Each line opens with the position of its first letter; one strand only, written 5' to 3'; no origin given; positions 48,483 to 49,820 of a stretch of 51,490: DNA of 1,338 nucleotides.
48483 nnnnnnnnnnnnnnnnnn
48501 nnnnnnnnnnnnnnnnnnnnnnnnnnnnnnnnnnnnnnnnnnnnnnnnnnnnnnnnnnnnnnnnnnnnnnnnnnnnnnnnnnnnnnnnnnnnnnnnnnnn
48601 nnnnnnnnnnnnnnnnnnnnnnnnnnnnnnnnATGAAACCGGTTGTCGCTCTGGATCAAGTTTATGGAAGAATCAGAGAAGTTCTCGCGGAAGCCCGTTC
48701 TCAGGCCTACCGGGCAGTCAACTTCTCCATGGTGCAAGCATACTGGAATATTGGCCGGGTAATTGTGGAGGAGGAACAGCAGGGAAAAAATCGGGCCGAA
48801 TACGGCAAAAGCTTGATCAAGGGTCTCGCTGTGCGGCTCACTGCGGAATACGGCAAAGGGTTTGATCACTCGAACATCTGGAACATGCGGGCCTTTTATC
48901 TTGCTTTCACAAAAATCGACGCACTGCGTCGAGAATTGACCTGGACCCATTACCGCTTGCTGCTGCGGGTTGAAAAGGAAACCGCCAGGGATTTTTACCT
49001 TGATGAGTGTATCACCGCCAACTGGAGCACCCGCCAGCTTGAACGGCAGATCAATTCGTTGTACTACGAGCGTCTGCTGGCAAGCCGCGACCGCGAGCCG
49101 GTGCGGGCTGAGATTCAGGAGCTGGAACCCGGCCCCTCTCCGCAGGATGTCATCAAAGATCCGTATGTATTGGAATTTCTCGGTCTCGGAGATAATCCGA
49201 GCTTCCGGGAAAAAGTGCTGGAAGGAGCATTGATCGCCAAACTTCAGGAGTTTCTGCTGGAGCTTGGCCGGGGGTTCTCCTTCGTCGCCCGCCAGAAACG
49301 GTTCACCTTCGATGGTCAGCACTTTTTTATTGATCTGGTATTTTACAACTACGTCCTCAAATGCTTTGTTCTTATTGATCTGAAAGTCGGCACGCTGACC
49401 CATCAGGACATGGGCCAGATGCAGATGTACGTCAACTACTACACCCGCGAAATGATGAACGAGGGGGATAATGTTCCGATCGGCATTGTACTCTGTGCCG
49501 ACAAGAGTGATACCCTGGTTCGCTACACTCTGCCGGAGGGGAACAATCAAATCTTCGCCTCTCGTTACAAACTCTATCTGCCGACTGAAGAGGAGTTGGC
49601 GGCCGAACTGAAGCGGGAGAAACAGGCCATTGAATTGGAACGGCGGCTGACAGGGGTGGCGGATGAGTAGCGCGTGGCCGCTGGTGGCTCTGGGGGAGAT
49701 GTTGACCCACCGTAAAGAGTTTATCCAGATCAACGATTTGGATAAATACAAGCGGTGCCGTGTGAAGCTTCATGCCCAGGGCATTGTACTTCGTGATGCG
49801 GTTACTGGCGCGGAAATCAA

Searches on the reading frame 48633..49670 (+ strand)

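Call 8: search_protein_families(library=pfam, proteins=[window:48633-49670:+], max_evalue=0.01)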
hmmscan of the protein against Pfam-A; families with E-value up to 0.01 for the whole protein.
window:48633-49670:+ (345 aa): 3 families
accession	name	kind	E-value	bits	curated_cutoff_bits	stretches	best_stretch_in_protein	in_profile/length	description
PF06250.17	YhcG_C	-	3.2e-58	196.5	32.5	1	171-326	1-156/157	YhcG PDDEXK nuclease domain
PF17761.7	DUF1016_N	-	2.1e-47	161.1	32.8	1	14-147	2-137/137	DUF1016 N-terminal domain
PF17762.8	HTH_ParB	-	0.00011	22.7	22.6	1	99-142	56-99/102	ParB HTH domain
